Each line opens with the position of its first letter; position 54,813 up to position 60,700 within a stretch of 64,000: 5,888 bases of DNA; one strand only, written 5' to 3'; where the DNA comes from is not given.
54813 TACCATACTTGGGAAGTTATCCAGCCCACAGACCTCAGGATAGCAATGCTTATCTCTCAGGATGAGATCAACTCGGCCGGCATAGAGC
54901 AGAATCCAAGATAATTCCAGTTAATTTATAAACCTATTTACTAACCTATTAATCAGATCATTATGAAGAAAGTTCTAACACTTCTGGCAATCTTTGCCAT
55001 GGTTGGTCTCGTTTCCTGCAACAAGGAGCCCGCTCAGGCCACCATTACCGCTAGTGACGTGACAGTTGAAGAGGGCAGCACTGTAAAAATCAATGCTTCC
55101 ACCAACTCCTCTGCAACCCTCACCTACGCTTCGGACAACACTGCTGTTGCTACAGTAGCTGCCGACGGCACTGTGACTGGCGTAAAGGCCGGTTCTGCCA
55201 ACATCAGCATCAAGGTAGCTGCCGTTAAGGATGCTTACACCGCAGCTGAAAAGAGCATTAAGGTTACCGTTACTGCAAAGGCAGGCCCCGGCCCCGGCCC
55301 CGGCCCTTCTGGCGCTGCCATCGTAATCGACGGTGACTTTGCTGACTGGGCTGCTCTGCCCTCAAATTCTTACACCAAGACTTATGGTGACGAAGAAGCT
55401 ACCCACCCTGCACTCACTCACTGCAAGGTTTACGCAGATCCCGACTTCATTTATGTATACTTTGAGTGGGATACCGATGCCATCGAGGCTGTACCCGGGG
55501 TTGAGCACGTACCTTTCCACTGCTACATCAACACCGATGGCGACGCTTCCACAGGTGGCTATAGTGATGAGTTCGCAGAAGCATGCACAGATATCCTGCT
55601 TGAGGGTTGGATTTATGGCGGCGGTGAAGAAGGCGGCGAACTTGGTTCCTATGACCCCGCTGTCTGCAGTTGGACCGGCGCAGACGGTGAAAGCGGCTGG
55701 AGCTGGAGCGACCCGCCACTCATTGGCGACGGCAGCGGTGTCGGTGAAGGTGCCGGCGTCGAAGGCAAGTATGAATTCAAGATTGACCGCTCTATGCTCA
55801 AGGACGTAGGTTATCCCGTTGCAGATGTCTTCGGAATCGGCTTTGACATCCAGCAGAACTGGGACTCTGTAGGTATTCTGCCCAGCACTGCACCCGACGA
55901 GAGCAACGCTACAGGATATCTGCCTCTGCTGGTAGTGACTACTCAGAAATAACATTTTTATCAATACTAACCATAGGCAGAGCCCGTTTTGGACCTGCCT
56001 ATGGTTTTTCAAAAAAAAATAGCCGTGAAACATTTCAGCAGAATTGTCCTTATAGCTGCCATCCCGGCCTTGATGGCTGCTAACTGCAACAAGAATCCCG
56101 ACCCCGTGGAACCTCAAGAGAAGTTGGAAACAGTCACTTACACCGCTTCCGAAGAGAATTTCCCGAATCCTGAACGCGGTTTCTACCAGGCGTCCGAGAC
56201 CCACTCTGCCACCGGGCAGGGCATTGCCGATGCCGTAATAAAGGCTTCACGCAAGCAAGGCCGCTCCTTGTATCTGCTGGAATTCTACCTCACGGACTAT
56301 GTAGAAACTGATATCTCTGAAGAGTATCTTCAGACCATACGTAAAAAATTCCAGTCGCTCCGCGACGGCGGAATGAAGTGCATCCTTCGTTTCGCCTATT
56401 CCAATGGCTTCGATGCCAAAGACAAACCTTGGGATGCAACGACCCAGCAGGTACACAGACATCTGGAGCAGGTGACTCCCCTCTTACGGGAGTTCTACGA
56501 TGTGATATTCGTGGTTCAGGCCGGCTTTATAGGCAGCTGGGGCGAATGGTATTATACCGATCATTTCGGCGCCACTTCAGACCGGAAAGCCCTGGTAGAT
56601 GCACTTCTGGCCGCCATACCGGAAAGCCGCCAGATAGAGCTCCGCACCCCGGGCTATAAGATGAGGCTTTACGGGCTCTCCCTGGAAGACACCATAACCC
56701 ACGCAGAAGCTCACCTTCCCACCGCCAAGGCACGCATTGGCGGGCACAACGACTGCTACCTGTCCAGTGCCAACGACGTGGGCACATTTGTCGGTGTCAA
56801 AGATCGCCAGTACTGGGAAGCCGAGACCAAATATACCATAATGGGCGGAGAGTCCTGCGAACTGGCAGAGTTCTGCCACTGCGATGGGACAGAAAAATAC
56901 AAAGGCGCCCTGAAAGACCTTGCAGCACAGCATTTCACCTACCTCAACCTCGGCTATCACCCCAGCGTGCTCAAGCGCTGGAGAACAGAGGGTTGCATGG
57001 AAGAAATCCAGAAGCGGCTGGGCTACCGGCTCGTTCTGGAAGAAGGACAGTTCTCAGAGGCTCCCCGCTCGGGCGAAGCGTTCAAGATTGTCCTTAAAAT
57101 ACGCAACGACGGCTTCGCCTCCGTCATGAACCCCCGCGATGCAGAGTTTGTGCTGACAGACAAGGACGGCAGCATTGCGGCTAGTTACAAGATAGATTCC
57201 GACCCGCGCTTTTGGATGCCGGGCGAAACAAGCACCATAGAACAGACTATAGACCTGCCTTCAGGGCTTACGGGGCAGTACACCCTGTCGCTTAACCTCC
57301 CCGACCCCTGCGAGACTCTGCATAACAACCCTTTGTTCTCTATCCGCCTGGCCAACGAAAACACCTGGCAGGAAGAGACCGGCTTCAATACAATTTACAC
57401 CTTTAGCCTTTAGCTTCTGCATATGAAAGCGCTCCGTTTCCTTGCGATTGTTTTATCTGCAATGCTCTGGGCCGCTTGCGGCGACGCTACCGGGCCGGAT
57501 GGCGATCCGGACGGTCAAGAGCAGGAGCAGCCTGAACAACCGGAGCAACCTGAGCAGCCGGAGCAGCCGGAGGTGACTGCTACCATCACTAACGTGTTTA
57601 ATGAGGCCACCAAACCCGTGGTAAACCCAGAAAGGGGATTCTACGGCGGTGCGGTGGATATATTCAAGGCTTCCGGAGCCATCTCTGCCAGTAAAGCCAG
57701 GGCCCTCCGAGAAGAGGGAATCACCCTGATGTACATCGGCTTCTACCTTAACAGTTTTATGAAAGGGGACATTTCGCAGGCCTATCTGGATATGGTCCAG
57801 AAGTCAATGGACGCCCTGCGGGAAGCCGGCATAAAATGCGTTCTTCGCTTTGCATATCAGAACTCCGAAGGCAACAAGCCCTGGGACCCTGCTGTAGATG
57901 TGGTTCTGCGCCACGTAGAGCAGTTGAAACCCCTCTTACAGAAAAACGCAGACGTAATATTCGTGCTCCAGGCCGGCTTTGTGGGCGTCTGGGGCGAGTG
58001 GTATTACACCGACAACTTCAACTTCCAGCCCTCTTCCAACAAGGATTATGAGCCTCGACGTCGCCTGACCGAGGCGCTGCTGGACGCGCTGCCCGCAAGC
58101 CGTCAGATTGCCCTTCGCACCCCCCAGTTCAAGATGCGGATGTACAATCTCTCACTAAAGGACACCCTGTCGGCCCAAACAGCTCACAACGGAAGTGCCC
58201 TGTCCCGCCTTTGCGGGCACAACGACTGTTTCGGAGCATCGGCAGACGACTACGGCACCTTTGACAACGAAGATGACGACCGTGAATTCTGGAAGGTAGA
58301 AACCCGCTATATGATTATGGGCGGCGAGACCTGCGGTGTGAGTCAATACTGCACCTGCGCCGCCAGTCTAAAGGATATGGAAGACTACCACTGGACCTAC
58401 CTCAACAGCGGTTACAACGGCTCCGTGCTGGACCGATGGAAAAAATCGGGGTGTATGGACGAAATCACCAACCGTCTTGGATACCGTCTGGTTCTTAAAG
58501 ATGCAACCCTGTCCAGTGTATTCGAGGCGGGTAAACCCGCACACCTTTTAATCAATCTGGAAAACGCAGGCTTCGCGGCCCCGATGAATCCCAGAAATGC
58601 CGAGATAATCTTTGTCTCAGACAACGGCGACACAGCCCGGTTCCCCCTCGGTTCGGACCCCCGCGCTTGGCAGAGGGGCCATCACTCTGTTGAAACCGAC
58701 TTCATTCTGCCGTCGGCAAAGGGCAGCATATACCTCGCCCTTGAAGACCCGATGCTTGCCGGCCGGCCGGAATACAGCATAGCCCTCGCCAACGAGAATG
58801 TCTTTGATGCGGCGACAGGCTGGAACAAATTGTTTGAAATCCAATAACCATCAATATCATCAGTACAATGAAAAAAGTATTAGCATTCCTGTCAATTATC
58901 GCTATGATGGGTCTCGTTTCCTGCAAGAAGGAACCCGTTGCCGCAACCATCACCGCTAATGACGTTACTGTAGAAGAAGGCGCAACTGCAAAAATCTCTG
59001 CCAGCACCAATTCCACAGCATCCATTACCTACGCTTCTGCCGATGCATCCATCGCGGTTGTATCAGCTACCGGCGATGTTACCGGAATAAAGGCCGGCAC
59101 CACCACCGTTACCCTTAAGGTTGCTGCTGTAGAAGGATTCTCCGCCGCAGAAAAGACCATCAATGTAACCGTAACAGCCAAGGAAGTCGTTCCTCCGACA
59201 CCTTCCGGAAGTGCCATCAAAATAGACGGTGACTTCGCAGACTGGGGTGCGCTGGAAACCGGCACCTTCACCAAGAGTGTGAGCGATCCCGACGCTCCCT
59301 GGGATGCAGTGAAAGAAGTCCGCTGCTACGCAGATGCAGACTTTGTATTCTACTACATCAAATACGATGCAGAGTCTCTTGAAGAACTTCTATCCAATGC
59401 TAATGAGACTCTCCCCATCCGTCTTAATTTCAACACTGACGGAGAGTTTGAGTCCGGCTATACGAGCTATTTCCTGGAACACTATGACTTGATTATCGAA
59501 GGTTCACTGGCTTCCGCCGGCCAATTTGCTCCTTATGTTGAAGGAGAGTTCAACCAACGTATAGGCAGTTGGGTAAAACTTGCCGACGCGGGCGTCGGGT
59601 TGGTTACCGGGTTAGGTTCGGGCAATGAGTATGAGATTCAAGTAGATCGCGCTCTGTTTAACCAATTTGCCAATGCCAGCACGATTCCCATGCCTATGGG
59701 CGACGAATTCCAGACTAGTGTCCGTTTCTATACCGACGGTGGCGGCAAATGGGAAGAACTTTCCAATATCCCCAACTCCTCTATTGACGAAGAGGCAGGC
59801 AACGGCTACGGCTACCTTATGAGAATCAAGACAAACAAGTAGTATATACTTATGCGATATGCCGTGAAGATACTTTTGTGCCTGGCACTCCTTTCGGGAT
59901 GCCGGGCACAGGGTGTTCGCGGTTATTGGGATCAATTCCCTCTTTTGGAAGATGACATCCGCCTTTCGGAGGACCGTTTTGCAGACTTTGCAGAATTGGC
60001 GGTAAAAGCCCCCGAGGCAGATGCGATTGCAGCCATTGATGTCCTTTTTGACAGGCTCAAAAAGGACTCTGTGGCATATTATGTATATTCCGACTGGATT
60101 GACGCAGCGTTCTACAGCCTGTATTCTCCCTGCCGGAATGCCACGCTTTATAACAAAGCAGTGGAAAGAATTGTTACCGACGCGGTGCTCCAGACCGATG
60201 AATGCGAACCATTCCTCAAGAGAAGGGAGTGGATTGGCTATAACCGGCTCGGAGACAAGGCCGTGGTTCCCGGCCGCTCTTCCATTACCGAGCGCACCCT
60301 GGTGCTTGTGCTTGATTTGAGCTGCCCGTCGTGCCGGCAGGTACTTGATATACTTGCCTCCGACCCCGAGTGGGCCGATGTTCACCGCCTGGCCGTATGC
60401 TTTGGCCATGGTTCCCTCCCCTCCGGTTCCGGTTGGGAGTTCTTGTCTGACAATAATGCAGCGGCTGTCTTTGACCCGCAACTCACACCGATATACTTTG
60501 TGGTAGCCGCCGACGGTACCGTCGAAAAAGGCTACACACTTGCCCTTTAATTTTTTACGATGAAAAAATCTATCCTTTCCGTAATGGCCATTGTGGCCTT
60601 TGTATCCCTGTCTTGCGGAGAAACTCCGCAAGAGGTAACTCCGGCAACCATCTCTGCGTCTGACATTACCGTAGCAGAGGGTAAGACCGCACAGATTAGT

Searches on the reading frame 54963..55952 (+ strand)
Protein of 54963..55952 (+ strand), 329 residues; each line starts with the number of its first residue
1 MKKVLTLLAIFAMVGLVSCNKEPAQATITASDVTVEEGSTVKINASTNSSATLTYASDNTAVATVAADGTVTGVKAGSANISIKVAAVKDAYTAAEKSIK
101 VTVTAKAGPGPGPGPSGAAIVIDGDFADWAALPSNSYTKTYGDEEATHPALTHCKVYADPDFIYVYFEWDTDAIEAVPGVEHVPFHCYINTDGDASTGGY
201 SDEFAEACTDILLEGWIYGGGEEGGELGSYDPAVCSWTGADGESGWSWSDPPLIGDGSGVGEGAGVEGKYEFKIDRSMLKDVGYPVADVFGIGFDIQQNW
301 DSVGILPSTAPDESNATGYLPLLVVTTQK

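Call 71: search_protein_families(library=pfam, proteins=[window:54963-55952:+], max_evalue=0.0001)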
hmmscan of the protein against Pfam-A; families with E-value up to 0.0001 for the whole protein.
window:54963-55952:+ (329 aa): 1 family
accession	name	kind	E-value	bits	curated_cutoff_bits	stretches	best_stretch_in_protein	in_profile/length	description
PF02368.24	Big_2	-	7.9e-08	32.6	22.8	1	26-89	5-72/79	Bacterial Ig-like domain (group 2)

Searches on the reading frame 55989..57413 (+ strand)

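Call 71: search_protein_families(library=pfam, proteins=[window:55989-57413:+], max_evalue=0.0001)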
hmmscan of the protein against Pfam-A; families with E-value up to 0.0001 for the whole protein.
window:55989-57413:+ (474 aa): 2 families
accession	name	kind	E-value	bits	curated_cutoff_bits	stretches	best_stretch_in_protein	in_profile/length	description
PF16116.10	DUF4832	-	1.7e-59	201.7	29.2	1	249-456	1-216/216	Domain of unknown function (DUF4832)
PF16173.10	DUF4874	-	6.6e-47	159.5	30.1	1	60-222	1-158/159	Domain of unknown function (DUF4874)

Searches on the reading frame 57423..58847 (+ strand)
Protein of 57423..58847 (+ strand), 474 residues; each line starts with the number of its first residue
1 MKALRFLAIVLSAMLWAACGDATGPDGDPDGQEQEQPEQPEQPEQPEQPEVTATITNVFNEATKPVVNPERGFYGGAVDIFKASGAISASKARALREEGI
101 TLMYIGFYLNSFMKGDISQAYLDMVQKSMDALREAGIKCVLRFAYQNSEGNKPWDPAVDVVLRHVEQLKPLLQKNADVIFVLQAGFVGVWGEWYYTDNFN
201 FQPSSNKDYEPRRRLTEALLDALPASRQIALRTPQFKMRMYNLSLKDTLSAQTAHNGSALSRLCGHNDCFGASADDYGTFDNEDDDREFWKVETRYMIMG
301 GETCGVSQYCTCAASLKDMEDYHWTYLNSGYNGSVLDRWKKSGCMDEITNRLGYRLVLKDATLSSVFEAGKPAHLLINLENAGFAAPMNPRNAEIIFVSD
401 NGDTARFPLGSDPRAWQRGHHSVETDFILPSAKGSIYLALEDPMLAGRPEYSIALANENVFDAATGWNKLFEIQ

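Call 71: search_protein_families(library=pfam, proteins=[window:57423-58847:+], max_evalue=0.0001)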
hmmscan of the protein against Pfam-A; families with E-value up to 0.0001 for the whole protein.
window:57423-58847:+ (474 aa): 2 families
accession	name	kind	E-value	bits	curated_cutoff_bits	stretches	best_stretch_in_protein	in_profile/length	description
PF16116.10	DUF4832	-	2e-51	175.2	29.2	1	262-457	1-216/216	Domain of unknown function (DUF4832)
PF16173.10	DUF4874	-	3.1e-44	150.9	30.1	1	68-235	1-158/159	Domain of unknown function (DUF4874)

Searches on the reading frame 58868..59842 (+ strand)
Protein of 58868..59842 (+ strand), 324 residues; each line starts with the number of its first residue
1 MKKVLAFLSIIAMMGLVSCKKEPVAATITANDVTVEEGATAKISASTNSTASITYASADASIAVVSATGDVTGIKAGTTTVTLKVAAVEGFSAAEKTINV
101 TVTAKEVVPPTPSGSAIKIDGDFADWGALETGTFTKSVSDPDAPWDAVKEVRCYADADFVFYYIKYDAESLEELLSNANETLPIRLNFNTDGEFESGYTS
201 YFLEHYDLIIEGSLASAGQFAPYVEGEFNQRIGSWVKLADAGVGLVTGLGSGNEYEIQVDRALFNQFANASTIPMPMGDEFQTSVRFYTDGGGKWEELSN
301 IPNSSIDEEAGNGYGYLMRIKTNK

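Call 71: search_protein_families(library=pfam, proteins=[window:58868-59842:+], max_evalue=0.0001)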
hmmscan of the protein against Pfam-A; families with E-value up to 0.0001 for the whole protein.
window:58868-59842:+ (324 aa): 1 family
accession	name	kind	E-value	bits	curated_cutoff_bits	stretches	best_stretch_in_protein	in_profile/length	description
PF02368.24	Big_2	-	4.2e-07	30.2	22.8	1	27-87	6-70/79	Bacterial Ig-like domain (group 2)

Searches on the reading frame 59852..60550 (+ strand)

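Call 71: search_protein_families(library=pfam, proteins=[window:59852-60550:+], max_evalue=0.0001)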
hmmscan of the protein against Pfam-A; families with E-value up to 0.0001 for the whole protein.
window:59852-60550:+ (232 aa): 1 family
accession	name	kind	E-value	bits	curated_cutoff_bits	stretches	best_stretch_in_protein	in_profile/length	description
PF17127.10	DUF5106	-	1.1e-08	36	28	1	24-116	40-136/151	Domain of unknown function (DUF5106)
